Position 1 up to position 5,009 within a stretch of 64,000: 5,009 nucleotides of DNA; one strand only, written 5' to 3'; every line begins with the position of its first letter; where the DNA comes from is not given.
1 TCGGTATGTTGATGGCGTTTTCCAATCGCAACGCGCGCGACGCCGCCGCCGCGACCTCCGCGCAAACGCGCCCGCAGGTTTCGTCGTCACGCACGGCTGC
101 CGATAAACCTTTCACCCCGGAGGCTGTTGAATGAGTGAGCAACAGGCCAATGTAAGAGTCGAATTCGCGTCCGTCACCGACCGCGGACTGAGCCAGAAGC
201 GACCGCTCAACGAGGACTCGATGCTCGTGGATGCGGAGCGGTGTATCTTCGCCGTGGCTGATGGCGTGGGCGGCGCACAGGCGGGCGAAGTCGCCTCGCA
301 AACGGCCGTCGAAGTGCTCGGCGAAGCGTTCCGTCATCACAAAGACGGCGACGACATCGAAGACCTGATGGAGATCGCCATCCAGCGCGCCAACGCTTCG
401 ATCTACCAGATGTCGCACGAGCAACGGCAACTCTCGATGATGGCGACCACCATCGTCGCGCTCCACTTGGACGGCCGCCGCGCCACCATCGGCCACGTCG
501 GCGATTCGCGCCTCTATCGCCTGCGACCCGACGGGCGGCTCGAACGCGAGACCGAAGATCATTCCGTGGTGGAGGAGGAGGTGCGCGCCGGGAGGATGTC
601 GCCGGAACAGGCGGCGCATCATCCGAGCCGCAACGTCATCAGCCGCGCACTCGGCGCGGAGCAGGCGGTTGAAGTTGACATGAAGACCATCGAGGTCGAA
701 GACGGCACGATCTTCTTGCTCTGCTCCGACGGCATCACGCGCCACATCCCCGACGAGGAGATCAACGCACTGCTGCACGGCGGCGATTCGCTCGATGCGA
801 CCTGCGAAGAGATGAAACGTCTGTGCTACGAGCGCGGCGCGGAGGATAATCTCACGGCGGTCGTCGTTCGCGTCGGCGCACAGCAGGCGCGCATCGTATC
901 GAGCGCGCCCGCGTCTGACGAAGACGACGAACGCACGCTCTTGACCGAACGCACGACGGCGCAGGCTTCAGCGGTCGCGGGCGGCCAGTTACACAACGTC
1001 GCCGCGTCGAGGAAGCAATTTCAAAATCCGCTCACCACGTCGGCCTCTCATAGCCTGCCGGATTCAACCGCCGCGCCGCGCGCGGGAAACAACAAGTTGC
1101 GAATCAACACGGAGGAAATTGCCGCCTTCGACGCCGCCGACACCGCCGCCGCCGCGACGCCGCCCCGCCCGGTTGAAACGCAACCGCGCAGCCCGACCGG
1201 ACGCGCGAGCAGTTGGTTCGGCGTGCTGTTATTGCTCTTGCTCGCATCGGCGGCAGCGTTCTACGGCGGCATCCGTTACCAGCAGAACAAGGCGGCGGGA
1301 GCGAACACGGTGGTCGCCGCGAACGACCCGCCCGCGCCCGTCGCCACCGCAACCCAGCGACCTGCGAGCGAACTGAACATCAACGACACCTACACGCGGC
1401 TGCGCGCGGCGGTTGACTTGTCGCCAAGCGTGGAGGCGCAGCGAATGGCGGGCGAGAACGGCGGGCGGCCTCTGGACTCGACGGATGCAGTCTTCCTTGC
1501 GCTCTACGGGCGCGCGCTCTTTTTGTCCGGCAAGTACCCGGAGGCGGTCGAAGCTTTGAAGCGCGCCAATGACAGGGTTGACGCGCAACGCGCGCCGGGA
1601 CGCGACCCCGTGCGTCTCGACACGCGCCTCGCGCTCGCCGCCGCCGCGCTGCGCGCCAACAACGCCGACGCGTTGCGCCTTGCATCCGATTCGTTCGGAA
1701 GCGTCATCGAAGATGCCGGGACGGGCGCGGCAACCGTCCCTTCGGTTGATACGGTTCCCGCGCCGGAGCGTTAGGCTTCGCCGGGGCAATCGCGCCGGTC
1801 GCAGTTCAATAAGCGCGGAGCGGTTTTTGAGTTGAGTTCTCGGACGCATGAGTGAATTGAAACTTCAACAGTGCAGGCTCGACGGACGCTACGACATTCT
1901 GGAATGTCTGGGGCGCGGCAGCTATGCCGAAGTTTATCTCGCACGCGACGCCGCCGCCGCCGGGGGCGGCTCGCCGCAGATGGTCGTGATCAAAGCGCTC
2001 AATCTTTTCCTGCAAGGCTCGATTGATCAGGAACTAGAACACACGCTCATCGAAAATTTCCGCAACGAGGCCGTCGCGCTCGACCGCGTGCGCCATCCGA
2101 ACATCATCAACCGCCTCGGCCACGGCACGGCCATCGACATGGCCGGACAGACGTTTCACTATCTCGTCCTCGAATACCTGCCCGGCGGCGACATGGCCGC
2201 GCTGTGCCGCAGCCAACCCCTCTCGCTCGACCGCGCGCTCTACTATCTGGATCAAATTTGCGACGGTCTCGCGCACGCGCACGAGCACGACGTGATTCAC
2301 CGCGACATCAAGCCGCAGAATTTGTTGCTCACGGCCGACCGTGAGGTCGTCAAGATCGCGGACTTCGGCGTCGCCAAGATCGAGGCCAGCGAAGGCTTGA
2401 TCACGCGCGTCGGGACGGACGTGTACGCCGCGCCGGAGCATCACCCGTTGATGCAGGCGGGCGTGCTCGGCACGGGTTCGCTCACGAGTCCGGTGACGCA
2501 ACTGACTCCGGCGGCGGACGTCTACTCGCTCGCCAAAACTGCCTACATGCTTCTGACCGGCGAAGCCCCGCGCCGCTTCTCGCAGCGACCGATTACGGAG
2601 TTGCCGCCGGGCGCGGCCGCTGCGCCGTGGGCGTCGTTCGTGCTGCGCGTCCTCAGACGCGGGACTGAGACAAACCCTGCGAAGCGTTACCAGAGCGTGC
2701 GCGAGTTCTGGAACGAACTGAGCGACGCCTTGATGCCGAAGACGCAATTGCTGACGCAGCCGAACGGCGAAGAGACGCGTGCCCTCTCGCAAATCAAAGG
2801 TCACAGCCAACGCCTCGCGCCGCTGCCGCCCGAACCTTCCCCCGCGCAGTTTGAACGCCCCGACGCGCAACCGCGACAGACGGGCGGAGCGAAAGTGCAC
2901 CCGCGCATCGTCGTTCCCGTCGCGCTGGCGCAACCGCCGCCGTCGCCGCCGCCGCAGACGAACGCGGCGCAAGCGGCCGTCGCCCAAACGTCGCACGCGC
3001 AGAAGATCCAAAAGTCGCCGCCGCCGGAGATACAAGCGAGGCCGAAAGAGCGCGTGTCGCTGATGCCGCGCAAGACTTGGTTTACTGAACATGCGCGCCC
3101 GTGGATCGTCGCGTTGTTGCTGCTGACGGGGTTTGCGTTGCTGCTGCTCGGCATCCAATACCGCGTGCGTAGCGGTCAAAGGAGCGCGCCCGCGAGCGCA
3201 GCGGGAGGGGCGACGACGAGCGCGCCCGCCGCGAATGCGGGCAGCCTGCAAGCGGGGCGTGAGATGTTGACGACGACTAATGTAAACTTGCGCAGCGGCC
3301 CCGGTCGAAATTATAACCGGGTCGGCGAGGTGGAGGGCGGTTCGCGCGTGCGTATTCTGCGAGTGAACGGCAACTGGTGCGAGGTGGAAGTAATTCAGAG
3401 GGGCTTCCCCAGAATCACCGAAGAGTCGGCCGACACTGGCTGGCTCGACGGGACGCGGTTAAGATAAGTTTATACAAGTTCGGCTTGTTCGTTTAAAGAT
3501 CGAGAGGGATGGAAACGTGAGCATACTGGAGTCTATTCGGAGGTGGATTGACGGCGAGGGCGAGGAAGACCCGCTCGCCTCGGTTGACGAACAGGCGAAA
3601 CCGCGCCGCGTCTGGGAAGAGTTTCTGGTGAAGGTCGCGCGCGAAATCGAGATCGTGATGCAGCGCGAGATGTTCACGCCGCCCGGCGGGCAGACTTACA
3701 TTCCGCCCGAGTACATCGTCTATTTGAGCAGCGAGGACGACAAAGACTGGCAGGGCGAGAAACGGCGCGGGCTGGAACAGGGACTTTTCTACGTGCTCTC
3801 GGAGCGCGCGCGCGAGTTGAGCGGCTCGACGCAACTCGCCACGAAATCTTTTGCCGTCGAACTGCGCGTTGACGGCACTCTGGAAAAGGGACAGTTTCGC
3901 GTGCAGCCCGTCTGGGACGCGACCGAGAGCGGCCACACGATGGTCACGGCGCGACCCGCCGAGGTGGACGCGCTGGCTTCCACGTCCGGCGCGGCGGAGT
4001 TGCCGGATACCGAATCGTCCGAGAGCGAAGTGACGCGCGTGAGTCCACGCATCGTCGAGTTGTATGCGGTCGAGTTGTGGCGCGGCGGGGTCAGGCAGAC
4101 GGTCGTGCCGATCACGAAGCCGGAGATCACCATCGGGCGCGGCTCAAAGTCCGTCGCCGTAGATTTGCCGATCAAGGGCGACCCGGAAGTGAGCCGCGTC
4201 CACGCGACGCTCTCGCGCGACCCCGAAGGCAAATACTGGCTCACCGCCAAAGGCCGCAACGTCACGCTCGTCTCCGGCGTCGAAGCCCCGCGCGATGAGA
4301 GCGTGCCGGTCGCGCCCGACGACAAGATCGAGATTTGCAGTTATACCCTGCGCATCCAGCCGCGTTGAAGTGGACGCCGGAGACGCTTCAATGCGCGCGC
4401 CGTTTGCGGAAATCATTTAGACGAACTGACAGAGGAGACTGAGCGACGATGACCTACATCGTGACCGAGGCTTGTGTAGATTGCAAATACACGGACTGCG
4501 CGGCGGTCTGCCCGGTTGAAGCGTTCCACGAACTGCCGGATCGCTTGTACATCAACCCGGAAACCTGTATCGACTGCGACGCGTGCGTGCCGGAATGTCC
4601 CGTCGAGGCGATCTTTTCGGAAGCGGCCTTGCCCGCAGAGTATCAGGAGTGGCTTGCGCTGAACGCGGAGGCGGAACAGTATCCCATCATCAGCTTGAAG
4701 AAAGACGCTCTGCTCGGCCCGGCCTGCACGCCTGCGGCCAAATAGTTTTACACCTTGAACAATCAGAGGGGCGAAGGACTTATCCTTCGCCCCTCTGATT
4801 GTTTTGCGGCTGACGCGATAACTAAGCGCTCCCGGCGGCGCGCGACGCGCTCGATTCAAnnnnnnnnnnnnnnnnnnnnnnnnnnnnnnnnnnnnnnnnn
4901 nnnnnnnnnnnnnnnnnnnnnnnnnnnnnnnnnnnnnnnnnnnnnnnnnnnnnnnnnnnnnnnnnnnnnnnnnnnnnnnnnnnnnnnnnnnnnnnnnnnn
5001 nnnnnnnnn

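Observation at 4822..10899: Partner-switching module (RsbW-type kinase plus STAS antagonist) embedded between a diguanylate cyclase and an HD-GYP phosphodiesterase, with no sigma factor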

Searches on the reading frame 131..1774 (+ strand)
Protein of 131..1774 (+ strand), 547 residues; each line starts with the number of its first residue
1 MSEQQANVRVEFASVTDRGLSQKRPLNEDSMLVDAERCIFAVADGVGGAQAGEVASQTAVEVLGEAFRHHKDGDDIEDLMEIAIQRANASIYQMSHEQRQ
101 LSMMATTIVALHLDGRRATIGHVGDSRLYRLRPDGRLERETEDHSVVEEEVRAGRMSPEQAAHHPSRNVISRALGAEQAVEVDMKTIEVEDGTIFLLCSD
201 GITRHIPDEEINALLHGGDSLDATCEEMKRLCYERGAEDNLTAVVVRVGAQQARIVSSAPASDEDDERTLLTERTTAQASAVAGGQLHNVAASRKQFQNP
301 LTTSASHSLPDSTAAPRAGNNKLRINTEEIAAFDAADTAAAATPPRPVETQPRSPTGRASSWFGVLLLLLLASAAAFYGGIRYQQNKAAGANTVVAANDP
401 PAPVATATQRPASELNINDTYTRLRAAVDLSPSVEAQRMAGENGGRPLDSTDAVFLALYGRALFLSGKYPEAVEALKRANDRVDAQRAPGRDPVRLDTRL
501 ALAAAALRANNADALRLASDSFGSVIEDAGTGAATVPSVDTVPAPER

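Call 6: search_protein_families(library=pfam, proteins=[window:131-1774:+], max_evalue=0.01)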
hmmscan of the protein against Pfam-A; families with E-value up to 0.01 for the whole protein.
window:131-1774:+ (547 aa): 3 families
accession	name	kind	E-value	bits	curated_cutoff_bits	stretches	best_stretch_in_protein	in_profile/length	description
PF13672.11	PP2C_2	-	1.1e-16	61.5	24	1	26-210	11-182/209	Protein phosphatase 2C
PF00481.26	PP2C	-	1.2e-09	38.7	20.3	1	34-149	31-145/255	Protein phosphatase 2C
PF07228.17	SpoIIE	-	5e-09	36.8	25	1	172-248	103-191/192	Stage II sporulation protein E (SpoIIE)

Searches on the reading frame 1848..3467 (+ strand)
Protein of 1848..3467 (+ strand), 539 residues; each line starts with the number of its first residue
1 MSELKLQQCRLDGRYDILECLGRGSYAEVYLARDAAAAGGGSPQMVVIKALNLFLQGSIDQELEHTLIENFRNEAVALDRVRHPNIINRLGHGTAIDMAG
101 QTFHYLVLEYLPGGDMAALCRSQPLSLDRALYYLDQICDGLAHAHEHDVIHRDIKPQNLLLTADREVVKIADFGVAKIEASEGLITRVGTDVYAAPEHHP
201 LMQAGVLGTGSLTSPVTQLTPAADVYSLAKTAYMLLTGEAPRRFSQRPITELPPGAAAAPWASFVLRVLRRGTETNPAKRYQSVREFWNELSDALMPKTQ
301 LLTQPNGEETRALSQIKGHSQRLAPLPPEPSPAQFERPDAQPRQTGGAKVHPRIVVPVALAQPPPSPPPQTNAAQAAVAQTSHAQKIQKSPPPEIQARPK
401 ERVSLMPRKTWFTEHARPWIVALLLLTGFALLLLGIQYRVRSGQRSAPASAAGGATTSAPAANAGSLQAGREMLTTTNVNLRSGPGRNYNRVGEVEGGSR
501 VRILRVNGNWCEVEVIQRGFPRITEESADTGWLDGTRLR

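Call 6: search_protein_families(library=pfam, proteins=[window:1848-3467:+], max_evalue=0.01)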
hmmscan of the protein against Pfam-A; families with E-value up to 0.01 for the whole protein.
window:1848-3467:+ (539 aa): 5 families
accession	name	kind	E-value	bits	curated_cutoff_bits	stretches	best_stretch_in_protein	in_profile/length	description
PF00069.31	Pkinase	-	2e-35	122.9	31.7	1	15-243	1-198/263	Protein kinase domain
PF07714.23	PK_Tyr_Ser-Thr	-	3.6e-23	82.6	23.1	1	18-179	4-152/258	Protein tyrosine and serine/threonine kinase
PF08239.17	SH3_3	-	6.8e-08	33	27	1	478-533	2-48/54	Bacterial SH3 domain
PF06347.19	SH3_4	-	4.4e-05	23.6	24.1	1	477-514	3-40/56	Bacterial SH3 domain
PF03109.22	ABC1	-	0.0046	16.6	22.9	1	47-177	96-215/244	ABC1 atypical kinase-like domain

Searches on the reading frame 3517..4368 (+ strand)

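Call 6: search_protein_families(library=pfam, proteins=[window:3517-4368:+], max_evalue=0.01)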
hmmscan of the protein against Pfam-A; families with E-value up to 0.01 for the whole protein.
window:3517-4368:+ (283 aa): 3 families
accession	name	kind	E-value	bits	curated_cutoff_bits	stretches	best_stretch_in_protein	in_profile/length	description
PF00498.31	FHA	-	5.8e-09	36.7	20.7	1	204-273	1-66/67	FHA domain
PF12401.13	FhaA_N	-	6.1e-07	30.3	25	1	38-130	27-115/115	FhaA, N-terminal domain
PF16697.10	Yop-YscD_cpl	-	0.00073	20.2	33.2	1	193-281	8-91/94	Inner membrane component of T3SS, cytoplasmic domain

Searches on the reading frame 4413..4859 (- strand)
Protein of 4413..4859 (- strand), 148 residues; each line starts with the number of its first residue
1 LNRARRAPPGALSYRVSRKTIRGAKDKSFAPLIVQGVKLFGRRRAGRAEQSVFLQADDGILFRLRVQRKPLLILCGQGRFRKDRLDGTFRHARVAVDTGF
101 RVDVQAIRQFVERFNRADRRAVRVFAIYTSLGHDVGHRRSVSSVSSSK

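Call 6: search_protein_families(library=pfam, proteins=[window:4413-4859:-], max_evalue=0.01)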
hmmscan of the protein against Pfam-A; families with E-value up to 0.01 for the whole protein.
window:4413-4859:- (148 aa): 0 families
